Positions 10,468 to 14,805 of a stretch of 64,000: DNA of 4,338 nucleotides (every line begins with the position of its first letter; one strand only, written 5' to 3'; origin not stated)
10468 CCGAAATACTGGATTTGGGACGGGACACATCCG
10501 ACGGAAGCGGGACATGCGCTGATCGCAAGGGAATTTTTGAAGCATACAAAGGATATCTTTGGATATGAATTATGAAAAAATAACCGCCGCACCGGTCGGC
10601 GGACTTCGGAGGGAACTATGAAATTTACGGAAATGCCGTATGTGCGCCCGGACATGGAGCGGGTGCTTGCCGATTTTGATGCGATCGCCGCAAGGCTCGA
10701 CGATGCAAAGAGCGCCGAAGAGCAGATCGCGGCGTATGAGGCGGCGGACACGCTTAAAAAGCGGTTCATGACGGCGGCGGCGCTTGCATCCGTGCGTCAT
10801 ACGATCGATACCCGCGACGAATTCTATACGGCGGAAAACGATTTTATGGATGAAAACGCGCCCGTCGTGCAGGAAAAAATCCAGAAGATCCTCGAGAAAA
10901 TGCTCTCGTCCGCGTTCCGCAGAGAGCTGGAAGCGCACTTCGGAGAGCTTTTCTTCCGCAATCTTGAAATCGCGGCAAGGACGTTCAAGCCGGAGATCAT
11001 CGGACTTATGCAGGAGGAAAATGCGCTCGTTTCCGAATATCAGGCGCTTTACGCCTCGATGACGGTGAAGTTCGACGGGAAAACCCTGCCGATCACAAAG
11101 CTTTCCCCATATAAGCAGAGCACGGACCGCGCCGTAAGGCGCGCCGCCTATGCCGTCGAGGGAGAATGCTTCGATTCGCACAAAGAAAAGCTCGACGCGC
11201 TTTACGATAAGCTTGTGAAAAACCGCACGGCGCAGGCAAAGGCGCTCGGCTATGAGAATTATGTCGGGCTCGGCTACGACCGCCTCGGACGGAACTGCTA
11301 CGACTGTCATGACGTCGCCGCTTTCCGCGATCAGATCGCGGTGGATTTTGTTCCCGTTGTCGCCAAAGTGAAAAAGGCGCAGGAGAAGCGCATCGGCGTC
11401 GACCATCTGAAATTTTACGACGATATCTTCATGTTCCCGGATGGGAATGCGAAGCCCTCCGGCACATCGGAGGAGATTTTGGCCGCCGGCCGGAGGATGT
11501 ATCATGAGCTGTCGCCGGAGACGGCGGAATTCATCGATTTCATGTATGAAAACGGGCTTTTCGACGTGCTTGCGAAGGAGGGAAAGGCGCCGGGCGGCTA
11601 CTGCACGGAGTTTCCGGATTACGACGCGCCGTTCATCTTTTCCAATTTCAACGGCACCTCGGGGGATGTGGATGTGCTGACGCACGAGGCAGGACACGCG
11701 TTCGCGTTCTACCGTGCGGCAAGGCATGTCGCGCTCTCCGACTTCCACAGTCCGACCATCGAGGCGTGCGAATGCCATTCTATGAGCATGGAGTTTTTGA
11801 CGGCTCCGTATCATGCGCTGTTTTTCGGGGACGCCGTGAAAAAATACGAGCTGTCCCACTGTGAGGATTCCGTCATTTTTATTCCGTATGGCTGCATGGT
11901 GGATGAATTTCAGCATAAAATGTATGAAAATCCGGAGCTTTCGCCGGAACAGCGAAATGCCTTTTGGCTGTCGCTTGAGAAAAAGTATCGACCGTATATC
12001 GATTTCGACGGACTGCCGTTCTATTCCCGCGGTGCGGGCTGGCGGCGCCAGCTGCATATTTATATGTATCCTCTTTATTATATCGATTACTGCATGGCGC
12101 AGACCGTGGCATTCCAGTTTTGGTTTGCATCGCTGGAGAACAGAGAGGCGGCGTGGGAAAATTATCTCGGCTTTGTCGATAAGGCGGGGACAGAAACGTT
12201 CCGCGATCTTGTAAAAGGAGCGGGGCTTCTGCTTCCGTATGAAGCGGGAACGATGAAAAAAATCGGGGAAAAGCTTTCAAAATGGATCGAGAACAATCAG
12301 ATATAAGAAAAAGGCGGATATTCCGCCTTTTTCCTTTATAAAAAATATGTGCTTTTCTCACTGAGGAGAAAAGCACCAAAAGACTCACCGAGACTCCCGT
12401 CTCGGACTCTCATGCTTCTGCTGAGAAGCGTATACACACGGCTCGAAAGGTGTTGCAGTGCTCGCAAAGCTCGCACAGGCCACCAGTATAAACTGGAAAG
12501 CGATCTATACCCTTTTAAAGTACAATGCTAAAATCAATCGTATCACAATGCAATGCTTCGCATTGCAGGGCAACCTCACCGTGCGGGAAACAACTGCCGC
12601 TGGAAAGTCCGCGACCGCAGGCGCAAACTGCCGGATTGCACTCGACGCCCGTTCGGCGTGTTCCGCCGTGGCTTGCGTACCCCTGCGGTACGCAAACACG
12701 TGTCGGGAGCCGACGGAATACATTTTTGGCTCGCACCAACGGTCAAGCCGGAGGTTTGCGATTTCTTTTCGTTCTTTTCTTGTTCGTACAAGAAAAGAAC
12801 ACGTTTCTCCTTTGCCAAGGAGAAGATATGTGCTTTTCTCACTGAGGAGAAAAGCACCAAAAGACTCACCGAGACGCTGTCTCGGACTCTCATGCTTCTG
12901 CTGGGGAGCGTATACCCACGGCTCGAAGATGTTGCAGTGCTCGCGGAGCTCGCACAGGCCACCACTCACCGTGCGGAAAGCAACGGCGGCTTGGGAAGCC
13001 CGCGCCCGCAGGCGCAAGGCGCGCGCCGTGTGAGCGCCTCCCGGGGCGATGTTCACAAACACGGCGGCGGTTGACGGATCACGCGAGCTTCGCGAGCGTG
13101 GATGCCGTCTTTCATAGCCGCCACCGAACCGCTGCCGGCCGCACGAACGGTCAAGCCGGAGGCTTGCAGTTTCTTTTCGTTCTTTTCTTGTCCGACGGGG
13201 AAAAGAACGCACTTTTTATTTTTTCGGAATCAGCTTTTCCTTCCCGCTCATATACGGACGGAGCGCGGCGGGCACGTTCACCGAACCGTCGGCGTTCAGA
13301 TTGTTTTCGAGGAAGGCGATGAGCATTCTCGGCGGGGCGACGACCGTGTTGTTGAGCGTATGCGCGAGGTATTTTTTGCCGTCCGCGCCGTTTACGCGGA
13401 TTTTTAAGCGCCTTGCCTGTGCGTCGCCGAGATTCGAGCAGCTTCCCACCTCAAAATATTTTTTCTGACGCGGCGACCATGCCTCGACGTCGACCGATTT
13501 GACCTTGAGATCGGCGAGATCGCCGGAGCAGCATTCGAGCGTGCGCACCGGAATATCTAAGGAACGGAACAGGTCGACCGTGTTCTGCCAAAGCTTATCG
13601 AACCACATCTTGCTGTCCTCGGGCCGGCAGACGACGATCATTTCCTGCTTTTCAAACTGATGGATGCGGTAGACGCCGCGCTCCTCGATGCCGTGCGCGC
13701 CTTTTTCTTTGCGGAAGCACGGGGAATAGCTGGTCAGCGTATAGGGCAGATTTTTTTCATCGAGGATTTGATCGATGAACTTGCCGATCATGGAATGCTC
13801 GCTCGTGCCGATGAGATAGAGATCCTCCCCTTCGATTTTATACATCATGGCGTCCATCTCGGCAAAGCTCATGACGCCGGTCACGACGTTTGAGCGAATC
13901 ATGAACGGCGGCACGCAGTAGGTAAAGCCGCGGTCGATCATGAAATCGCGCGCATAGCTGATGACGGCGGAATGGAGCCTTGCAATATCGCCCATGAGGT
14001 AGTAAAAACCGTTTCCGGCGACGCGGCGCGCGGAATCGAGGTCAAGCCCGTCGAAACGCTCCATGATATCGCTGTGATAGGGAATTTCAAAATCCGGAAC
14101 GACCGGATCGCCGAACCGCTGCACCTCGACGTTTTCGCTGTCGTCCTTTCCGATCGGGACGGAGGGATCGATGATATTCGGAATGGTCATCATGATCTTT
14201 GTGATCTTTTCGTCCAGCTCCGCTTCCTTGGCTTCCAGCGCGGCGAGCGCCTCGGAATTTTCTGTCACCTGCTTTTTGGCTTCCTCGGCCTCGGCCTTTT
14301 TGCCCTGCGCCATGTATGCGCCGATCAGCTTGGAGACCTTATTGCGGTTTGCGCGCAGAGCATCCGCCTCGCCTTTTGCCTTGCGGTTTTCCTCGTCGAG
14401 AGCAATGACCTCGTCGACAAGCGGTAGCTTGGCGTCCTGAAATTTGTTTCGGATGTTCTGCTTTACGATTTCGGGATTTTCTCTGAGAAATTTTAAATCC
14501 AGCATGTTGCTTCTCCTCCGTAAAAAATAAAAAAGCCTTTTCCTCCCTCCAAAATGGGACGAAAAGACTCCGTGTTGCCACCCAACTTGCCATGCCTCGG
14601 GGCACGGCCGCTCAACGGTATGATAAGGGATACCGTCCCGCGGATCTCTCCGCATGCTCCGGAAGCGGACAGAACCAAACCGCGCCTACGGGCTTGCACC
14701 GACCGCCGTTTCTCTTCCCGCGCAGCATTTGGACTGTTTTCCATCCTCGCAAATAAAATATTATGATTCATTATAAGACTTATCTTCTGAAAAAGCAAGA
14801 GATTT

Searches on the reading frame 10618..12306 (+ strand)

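Call 50: search_protein_families(library=pfam, proteins=[window:10618-12306:+], max_evalue=0.01)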
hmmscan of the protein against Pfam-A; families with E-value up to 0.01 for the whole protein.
window:10618-12306:+ (562 aa): 1 family
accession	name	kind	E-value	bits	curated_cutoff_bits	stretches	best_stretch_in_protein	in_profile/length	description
PF01432.26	Peptidase_M3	-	1.8e-23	84.1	27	1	165-544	2-450/457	Peptidase family M3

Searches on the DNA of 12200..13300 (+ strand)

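Call 51: search_rna_families(source=window, start=12200, end=13300, threshold=evalue, max_evalue=1)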
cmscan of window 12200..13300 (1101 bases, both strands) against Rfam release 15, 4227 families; matches with E-value up to 1: 6.
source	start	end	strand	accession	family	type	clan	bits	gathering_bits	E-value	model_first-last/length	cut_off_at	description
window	12306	12437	-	RF02634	EF3314_EF3315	Gene; sRNA;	-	27.9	100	0.00039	1-141/141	no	Enterococcus sRNA EF3314_EF3315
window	12299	12390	-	RF02029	sraA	Gene; sRNA;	-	26.4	56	0.14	1-95/95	no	sraA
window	12338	12429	-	RF04177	BTnc201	Gene; sRNA;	-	25.7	105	0.05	1-99/99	no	Bacteroides sRNA BTnc201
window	12301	12378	-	RF02059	STnc50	Gene; sRNA;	-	22.3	55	0.54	1-84/84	no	Salmonella enterica sRNA STnc40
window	12771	12800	+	RF04239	mir-4679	Gene; miRNA;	-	20.2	88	0.73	1-75/75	no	mir-4679 microRNA precursor family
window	12771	12800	-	RF04239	mir-4679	Gene; miRNA;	-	20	88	0.83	1-75/75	no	mir-4679 microRNA precursor family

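Call 53: search_dna_similar(query=window:12792-13208:+, collection=plasmids, mode=distant, max_evalue=0.001, max_rows=10)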
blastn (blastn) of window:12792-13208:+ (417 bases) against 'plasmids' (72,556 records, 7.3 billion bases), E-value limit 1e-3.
No match.

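Call 54: search_dna_similar(query=window:12792-13208:+, collection=phages, mode=distant, max_evalue=0.001, max_rows=10)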
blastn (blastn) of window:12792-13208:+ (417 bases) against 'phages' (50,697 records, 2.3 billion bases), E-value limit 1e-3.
No match.
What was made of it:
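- Plasmid and phage blastn find nothing (calls 53, 54).
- Tried and rejected: Plasmid and phage blastn found nothing (calls 53, 54).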

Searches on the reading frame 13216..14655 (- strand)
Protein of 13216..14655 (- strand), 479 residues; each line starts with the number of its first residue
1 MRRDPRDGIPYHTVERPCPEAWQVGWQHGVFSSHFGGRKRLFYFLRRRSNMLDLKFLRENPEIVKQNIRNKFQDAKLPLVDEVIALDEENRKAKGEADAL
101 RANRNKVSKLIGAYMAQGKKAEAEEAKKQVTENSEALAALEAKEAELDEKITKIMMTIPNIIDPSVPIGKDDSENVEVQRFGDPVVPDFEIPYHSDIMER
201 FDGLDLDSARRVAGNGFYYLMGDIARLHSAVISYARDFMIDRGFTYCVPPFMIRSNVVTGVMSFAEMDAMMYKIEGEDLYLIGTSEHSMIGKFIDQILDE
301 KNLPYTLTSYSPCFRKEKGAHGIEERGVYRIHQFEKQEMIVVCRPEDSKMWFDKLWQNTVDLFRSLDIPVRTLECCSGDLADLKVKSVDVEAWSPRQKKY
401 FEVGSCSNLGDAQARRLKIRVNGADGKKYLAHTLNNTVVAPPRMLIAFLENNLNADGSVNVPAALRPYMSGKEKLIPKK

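Call 50: search_protein_families(library=pfam, proteins=[window:13216-14655:-], max_evalue=0.01)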
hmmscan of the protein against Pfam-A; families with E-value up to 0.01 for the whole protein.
window:13216-14655:- (479 aa): 2 families
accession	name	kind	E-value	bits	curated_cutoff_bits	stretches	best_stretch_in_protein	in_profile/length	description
PF00587.30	tRNA-synt_2b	-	3.5e-31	109.1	29.3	1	276-452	8-179/179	tRNA synthetase class II core domain (G, H, P, S and T)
PF02403.27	Seryl_tRNA_N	-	3.7e-28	98.3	28.2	1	51-161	1-107/108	Seryl-tRNA synthetase N-terminal domain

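Call 61: find_homologous_proteins(query=window:13216-14508:-, max_evalue=1e-120)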
Query window:13216-14508:- (430 aa): 8000 proteins with E <= 1e-120 among 8000 candidates; the best 120 are listed.
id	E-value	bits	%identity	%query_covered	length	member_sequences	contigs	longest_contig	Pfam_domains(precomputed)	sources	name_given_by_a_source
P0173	0.0e+0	1073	-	-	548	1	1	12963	PF00587.31,PF02403.28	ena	-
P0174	6.5e-286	965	100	100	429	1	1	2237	PF00587.31,PF02403.28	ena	-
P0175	1.2e-276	935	96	100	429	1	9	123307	PF00587.31,PF02403.28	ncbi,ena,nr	ncbi:MAG: serine--tRNA ligase [Clostridiales bacterium]|nr:MAG: serine--tRNA ligase [Clostridiales b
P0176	1.6e-276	934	96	100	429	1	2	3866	PF00587.31,PF02403.28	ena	-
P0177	3.0e-276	934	96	100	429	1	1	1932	PF00587.31,PF02403.28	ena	-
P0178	4.1e-276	933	96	100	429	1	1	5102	PF00587.31,PF02403.28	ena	-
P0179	5.3e-276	933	96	100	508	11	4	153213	PF00587.31,PF02403.28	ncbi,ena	-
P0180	5.8e-276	933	96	100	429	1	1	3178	PF00587.31,PF02403.28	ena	-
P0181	7.5e-276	932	96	100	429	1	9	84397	PF00587.31,PF02403.28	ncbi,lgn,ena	-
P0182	1.1e-275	932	96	100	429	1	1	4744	PF00587.31,PF02403.28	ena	-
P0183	1.3e-275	932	95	100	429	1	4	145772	PF00587.31,PF02403.28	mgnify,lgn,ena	mgnify:FL=1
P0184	1.4e-275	931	95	100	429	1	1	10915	PF00587.31,PF02403.28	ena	-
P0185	1.9e-275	931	95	100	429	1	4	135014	PF00587.31,PF02403.28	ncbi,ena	-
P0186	1.9e-275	931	95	100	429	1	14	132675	PF00587.31,PF02403.28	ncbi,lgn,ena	-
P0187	2.0e-275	931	95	100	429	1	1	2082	PF00587.31,PF02403.28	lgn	-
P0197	3.6e-267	904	92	100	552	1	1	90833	PF00587.31,PF02403.28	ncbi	-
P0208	3.6e-258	874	89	100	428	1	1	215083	PF00587.31,PF02403.28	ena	-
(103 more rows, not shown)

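Call 62: find_encoding_contigs(protein=P0186, flank=3500, max_places=3)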
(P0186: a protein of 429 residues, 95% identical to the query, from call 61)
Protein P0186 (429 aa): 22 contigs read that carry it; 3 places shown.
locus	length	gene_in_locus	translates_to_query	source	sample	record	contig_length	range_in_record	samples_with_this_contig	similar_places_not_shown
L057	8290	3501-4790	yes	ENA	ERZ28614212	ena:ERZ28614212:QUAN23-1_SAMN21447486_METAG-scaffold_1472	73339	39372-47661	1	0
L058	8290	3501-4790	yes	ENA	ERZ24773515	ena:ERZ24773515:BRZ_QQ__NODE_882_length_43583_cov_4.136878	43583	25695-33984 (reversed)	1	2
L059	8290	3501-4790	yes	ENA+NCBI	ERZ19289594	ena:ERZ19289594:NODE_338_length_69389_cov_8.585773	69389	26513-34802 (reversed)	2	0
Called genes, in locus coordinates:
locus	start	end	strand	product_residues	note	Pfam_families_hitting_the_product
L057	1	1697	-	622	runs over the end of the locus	PF00496:SBP_bac_5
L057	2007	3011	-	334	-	PF01208:URO-D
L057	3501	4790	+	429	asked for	PF02403:Seryl_tRNA_N, PF00587:tRNA-synt_2b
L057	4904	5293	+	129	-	PF10694:DUF2500 (weak)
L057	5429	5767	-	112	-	PF03466:LysR_substrate (weak)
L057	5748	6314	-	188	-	PF00126:HTH_1, PF03466:LysR_substrate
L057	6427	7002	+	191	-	PF00132:Hexapep, PF14602:Hexapep_2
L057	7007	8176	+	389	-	PF00465:Fe-ADH, PF13685:Fe-ADH_2 (weak), PF25137:ADH_Fe_C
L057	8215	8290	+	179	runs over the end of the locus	PF02525:Flavodoxin_2, PF03358:FMN_red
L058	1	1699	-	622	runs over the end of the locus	PF00496:SBP_bac_5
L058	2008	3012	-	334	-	PF01208:URO-D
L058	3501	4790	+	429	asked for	PF02403:Seryl_tRNA_N, PF00587:tRNA-synt_2b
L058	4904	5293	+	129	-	PF10694:DUF2500 (weak)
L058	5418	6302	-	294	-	PF00126:HTH_1, PF03466:LysR_substrate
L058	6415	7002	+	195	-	PF00132:Hexapep, PF14602:Hexapep_2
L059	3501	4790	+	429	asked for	PF02403:Seryl_tRNA_N, PF00587:tRNA-synt_2b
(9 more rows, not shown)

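Call 63: find_encoding_contigs(protein=P0197, flank=3500, max_places=1)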
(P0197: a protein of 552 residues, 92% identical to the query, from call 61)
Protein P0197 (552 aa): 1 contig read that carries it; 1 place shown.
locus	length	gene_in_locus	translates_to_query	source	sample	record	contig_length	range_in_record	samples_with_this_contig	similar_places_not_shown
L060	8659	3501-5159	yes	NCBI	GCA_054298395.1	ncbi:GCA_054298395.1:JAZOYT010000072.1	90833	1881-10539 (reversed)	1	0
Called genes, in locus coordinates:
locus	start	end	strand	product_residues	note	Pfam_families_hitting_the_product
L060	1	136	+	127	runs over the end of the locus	-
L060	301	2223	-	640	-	PF00496:SBP_bac_5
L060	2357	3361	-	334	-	PF01208:URO-D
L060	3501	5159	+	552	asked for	PF02403:Seryl_tRNA_N, PF00587:tRNA-synt_2b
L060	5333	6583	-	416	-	PF06738:ThrE, PF12821:ThrE_2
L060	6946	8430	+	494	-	PF08903:DUF1846, PF20921:DUF1846_C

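Call 64: find_encoding_contigs(protein=P0208, flank=3500, max_places=1)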
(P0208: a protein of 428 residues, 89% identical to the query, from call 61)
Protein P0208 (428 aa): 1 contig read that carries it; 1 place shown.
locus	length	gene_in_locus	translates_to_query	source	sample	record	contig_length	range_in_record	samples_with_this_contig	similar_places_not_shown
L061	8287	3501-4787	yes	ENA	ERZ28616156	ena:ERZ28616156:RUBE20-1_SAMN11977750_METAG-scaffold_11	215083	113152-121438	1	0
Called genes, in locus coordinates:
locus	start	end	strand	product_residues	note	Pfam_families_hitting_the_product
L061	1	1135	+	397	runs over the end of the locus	-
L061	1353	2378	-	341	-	PF01120:Alpha_L_fucos, PF14871:GHL6 (weak)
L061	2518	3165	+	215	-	PF00849:PseudoU_synth_2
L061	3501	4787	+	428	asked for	PF02403:Seryl_tRNA_N, PF00587:tRNA-synt_2b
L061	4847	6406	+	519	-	PF00933:Glyco_hydro_3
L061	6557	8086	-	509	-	PF01235:Na_Ala_symp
